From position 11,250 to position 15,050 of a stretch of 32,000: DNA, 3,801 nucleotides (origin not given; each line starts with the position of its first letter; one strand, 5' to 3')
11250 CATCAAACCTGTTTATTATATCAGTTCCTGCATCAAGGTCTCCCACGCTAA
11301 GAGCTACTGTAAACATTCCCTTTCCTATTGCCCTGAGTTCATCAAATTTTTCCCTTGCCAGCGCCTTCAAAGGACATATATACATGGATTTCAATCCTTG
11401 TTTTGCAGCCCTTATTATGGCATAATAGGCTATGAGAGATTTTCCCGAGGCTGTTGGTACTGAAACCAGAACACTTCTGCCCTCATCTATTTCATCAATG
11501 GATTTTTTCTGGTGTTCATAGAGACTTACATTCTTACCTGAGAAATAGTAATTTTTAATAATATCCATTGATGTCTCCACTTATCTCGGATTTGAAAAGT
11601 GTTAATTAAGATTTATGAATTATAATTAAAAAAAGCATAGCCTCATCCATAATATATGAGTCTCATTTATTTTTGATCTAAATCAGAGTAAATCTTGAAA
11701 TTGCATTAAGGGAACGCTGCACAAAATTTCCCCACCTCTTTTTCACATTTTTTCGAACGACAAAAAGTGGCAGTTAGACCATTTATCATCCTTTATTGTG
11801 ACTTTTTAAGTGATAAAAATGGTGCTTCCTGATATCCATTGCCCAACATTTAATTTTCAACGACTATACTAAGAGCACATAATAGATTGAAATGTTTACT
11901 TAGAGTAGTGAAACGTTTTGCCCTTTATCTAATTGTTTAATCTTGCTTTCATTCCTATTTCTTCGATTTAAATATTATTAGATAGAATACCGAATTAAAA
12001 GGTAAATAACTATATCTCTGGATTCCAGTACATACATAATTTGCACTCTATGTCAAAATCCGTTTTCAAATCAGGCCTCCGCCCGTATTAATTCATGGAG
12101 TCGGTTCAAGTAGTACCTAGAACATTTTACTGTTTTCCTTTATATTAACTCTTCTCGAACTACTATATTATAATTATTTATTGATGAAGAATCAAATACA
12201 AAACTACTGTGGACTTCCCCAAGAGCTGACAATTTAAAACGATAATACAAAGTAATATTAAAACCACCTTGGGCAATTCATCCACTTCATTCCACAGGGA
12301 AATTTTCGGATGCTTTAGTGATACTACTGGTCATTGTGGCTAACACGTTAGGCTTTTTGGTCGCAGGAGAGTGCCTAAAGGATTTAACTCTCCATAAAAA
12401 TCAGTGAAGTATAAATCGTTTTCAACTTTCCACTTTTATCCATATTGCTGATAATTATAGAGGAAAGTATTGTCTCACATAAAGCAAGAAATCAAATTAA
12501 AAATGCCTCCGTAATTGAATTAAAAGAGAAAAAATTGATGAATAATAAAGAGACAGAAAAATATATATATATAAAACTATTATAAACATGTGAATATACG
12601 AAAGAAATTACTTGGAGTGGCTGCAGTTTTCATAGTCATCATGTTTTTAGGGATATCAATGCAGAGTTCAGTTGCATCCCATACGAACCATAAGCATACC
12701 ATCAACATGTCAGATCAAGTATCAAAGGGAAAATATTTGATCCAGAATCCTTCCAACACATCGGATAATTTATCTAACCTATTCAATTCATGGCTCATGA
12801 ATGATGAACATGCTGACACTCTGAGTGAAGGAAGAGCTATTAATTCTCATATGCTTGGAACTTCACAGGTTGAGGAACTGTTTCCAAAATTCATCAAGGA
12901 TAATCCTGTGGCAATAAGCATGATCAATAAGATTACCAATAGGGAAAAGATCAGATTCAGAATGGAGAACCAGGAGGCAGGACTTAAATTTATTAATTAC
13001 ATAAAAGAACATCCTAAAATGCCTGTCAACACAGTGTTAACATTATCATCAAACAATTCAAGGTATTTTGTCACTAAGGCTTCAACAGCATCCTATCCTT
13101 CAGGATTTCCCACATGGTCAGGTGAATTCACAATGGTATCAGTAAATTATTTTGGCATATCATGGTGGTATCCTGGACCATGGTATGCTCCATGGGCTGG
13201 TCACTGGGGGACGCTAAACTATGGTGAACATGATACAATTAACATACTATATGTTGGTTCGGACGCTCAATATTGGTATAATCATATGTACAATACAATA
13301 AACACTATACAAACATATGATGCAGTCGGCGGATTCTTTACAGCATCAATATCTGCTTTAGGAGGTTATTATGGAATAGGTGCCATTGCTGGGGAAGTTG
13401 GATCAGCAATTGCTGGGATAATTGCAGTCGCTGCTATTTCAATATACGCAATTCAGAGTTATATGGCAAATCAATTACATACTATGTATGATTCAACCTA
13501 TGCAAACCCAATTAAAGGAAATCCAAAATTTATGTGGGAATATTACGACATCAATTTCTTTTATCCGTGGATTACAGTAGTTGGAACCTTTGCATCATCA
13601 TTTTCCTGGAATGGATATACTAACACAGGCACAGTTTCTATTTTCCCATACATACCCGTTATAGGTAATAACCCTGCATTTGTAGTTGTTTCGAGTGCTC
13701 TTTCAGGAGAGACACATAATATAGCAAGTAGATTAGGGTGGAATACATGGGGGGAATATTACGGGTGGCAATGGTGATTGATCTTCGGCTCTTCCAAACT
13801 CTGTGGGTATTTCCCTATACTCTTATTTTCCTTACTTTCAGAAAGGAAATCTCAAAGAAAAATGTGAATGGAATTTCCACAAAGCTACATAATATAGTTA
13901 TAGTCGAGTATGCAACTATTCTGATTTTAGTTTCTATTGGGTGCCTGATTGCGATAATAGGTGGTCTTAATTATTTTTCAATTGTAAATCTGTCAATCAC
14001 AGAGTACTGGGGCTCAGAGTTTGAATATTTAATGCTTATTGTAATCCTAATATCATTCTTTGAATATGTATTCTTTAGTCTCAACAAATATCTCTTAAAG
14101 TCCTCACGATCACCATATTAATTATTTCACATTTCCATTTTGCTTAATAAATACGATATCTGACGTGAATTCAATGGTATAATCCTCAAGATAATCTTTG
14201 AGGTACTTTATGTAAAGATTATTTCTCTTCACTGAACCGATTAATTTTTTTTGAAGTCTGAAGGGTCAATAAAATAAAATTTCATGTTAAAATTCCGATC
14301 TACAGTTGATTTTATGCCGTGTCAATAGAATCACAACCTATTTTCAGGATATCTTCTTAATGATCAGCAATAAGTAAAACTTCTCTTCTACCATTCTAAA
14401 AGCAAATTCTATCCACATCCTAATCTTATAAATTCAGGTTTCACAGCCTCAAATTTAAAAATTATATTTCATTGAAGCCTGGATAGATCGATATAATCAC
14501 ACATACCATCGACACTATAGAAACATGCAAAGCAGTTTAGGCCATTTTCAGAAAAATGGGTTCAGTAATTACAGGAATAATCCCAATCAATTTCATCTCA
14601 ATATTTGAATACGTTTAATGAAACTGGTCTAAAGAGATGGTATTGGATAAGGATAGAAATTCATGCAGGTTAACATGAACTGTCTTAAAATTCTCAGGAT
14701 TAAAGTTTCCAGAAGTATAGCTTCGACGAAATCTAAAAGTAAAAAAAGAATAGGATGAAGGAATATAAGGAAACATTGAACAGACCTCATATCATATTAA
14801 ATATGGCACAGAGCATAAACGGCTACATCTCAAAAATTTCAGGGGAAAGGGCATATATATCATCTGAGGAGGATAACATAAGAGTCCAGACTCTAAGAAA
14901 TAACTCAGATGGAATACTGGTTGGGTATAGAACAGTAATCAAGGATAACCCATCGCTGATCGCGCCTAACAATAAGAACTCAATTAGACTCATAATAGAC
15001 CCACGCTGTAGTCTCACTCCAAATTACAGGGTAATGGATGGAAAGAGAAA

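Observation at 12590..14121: Orphan two-gene cassette: secreted Trp/Tyr-rich glycine-zipper protein plus overlapping small 3-TM protein (candidate toxin/immunity-like or surface module)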

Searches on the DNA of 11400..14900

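Call 32: search_rna_families(source=window, start=11400, end=14900, threshold=evalue, max_evalue=1)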
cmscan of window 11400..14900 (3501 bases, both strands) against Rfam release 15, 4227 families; matches with E-value up to 1: 0.
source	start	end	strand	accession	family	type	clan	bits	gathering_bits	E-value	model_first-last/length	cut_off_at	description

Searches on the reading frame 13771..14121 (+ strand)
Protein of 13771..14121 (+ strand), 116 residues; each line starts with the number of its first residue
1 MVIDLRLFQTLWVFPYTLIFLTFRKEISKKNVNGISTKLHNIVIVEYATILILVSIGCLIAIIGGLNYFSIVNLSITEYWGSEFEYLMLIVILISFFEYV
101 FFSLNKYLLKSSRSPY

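Call 4: search_protein_families(library=pfam, proteins=[window:13771-14121:+], max_evalue=10)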
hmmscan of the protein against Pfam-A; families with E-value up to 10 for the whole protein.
window:13771-14121:+ (116 aa): 1 family
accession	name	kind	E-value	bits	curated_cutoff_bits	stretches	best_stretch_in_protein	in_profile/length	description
PF19506.4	DUF6040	-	0.025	14.5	23.4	1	7-102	102-194/233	Family of unknown function (DUF6040)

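Call 19: find_homologous_proteins(query=window:13771-14121:+, max_evalue=1)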
Query window:13771-14121:+ (116 aa): 9 proteins with E <= 1 among 16 candidates.
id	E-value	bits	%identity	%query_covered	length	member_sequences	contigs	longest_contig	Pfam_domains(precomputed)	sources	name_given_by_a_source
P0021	1.7e-65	236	100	100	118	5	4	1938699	-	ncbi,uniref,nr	ncbi:hypothetical protein [Cuniculiplasma divulgatum]|uniref:hypothetical protein n=1 Tax=Cuniculipl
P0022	5.4e-62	225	96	100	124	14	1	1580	-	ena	-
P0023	4.5e-53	196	83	97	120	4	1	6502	-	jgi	jgi:hypothetical protein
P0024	1.2e-47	179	79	97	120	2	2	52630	-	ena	-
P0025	4.5e-47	177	79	97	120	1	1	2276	-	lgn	-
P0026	8.5e-46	173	73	94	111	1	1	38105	-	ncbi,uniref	ncbi:hypothetical protein ACNF40_05205 [Cuniculiplasma sp. SKW4]|uniref:hypothetical protein n=1 Tax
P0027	1.4e-37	146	96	68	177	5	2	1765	-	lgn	-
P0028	1.3e-32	130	65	96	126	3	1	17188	-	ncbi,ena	-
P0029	7.7e-28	115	56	91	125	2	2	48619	-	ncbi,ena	-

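Call 38: search_protein_families(library=phrogs, proteins=[window:13771-14121:+], max_evalue=1)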
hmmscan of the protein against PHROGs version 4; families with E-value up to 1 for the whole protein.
window:13771-14121:+ (116 aa): 0 families

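Call 39: search_protein_families(library=padloc, proteins=[window:13771-14121:+], max_evalue=1)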
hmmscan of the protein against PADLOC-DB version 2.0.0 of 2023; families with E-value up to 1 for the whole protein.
window:13771-14121:+ (116 aa): 0 families

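Call 45: find_encoding_contigs(protein=P0021, flank=4000, max_places=4)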
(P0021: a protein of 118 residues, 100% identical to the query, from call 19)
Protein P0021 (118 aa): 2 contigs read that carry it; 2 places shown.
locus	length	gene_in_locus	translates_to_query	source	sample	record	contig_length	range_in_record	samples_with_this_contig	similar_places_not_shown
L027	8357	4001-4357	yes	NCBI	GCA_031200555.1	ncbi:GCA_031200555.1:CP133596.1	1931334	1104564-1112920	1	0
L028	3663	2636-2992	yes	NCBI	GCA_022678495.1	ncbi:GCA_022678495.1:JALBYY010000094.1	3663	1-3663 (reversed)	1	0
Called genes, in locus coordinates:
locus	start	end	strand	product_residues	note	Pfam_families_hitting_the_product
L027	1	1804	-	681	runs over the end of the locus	PF00270:DEAD, PF04851:ResIII, PF22527:DEXQc_Suv3, PF00271:Helicase_C, PF20470:HTH_61 (weak), PF21280:Helicase_dom4_arc, PF14520:HHH_5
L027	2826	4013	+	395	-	-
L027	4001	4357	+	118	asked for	-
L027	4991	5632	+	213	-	PF01872:RibD_C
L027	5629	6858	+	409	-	PF05221:AdoHcyase, PF00670:AdoHcyase_NAD, PF02826:2-Hacid_dh_C, PF07991:KARI_N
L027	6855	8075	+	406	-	PF01676:Metalloenzyme, PF10143:PhosphMutase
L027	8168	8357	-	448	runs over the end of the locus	PF02878:PGM_PMM_I, PF02879:PGM_PMM_II, PF02880:PGM_PMM_III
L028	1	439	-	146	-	PF04851:ResIII, PF00270:DEAD, PF22527:DEXQc_Suv3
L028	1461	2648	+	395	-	-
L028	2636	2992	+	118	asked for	-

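Call 67: find_homologous_proteins(query=A3, max_evalue=0.01)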
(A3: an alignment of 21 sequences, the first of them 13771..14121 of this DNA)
Query A3 (21 sequences) (116 aa, profile of the alignment): 21 proteins with E <= 0.01 among 1264 candidates.
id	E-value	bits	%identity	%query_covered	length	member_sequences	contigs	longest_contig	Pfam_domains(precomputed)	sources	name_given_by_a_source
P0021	1.2e-27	114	100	100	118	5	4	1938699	-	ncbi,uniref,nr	ncbi:hypothetical protein [Cuniculiplasma divulgatum]|uniref:hypothetical protein n=1 Tax=Cuniculipl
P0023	1.6e-27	114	83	97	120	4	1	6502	-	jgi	jgi:hypothetical protein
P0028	1.9e-26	110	65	96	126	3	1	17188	-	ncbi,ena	-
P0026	2.4e-26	110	73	94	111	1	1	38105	-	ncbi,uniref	ncbi:hypothetical protein ACNF40_05205 [Cuniculiplasma sp. SKW4]|uniref:hypothetical protein n=1 Tax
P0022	2.7e-26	110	96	100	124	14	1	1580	-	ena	-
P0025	3.5e-26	109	79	97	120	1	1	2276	-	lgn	-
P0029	8.0e-26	108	56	91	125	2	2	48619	-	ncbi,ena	-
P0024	2.0e-25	107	79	97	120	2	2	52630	-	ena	-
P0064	6.6e-20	89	36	38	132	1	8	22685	-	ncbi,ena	-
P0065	7.8e-18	83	-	-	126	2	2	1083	-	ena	-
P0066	1.7e-16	78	-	-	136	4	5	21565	-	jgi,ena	jgi:amino acid transporter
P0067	2.4e-16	78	-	-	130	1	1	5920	-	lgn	-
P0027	3.3e-15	74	96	68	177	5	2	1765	-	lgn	-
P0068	1.9e-12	65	-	-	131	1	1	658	-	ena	-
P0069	3.3e-10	58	-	-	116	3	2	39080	-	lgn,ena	-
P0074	2.0e-6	46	-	-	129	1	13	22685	-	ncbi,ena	-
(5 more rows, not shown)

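Call 69: find_encoding_contigs(protein=P0029, flank=5000, max_places=2)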
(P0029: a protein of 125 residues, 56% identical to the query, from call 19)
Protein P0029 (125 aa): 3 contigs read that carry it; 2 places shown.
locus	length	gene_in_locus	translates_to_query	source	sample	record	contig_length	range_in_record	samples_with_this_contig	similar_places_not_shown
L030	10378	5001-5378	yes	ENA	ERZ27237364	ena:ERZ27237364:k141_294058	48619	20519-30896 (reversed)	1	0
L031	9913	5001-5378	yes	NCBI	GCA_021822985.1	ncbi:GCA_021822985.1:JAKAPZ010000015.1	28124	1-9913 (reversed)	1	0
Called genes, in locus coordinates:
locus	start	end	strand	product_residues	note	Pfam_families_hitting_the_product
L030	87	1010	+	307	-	PF05598:DUF772, PF01609:DDE_Tnp_1 (faint)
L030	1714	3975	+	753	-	-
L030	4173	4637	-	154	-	-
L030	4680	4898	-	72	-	-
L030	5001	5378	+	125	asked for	-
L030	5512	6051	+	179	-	PF00507:Oxidored_q4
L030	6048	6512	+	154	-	PF01058:Oxidored_q6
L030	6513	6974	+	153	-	PF00329:Complex1_30kDa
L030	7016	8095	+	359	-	PF00346:Complex1_49kDa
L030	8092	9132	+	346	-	PF00146:NADHdh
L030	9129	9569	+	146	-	PF13484:Fer4_16 (faint), PF14697:Fer4_21 (weak), PF00037:Fer4 (weak), PF13237:Fer4_10 (weak), PF12838:Fer4_7, PF13183:Fer4_8 (weak), PF13187:Fer4_9 (weak), PF00037:Fer4 (weak), +3 more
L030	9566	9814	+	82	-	PF00499:Oxidored_q3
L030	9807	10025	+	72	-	PF00499:Oxidored_q3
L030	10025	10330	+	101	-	PF00420:Oxidored_q2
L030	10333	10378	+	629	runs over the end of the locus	PF00662:Proton_antipo_N, PF00361:Proton_antipo_M, PF06455:NADH5_C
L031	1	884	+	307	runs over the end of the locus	PF05598:DUF772, PF01609:DDE_Tnp_1 (faint)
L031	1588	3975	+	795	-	-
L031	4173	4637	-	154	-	-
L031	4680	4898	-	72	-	-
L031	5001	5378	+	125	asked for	-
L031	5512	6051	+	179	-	PF00507:Oxidored_q4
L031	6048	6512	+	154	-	PF01058:Oxidored_q6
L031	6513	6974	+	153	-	PF00329:Complex1_30kDa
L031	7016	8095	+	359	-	PF00346:Complex1_49kDa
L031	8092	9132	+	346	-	PF00146:NADHdh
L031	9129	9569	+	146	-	PF13484:Fer4_16 (faint), PF14697:Fer4_21 (weak), PF00037:Fer4 (weak), PF13237:Fer4_10 (weak), PF12838:Fer4_7, PF13183:Fer4_8 (weak), PF13187:Fer4_9 (weak), PF00037:Fer4 (weak), +3 more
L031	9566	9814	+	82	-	PF00499:Oxidored_q3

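Call 70: find_encoding_contigs(protein=P0074, flank=6000, max_places=2)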
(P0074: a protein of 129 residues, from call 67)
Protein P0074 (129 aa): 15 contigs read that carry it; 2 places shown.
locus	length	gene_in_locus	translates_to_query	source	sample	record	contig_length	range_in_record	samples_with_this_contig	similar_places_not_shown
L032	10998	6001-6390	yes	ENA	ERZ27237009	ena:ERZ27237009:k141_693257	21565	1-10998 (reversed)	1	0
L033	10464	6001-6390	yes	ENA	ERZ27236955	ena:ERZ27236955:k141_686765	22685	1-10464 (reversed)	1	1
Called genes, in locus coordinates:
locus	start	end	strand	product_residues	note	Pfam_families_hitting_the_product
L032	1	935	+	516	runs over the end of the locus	PF23613:ELP3_N, PF04055:Radical_SAM, PF16199:Radical_SAM_C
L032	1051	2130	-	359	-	PF04406:TP6A_N, PF20768:Topo_VI_alpha, PF21180:TOP6A-Spo11_Toprim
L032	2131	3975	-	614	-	PF02518:HATPase_c, PF13589:HATPase_c_3 (weak), PF09239:Topo-VIb_trans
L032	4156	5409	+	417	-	-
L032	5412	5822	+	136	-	-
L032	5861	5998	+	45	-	-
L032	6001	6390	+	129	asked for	-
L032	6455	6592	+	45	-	-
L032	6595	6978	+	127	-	-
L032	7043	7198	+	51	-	-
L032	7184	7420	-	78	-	-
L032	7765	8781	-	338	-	PF01008:IF-2B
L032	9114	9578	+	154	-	-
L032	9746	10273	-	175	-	PF07301:DUF1453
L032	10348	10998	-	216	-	?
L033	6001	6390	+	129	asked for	-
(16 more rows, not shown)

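Call 82: search_protein_families(library=pfam, proteins=[L030:4173-4637:-], max_evalue=0.001)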
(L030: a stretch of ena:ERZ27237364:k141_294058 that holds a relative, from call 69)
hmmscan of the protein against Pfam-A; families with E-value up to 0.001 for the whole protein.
L030:4173-4637:- (154 aa): 1 family
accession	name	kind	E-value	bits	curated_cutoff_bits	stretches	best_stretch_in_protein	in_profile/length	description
PF01548.23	DEDD_Tnp_IS110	-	7.5e-05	23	29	1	10-80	80-151/155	Transposase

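Call 83: search_protein_families(library=pfam, alignment_id=A3, max_evalue=1)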
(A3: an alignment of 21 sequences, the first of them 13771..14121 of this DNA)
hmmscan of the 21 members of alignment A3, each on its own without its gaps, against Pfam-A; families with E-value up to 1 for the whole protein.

A. member 1, window:13771-14121:+ (116 aa): 1 family
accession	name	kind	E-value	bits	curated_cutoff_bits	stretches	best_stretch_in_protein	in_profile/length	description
PF19506.4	DUF6040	-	0.025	14.5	23.4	1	7-102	102-194/233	Family of unknown function (DUF6040)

B. families by the number of members that match (of 21 scanned): 31 families (the first 25 are shown)
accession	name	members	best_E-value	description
PF12725.13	DUF3810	2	0.11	Protein of unknown function (DUF3810)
PF01529.25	DHHC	2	0.21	DHHC palmitoyltransferase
PF20990.2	DUF2207_C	2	0.28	Predicted membrane protein (DUF2207) C-terminal domain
PF07690.21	MFS_1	1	1.7e-05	Major Facilitator Superfamily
PF24195.1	DUF7420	1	9.9e-05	Family of unknown function (DUF7420)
PF04973.17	NMN_transporter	1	0.0027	Nicotinamide mononucleotide transporter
PF17319.7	DUF5362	1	0.012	Family of unknown function (DUF5362)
PF19506.4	DUF6040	1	0.025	Family of unknown function (DUF6040)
PF22394.2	AfAlkA-like_TBP-like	1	0.032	AfAlkA-like, TATA-box binding protein-like domain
PF00335.26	Tetraspanin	1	0.04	Tetraspanin family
PF01292.26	Ni_hydr_CYTB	1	0.044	Prokaryotic cytochrome b561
PF04479.18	RTA1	1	0.052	RTA1 like protein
PF03530.19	SK_channel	1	0.052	Calcium-activated SK potassium channel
PF01616.22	Orbi_NS3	1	0.058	Orbivirus NS3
PF20563.3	DUF6773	1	0.062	Family of unknown function (DUF6773)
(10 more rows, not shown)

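Call 101: search_protein_families(library=ncbifam, proteins=[window:13771-14121:+], max_evalue=1)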
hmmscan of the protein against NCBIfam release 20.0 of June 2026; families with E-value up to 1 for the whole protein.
window:13771-14121:+ (116 aa): 1 family
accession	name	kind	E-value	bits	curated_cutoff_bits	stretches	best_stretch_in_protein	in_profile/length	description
TIGR04154.1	archaeo_STT3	subfamily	0.17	10.1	450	1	7-102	157-254/831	oligosaccharyl transferase, archaeosortase A system-associated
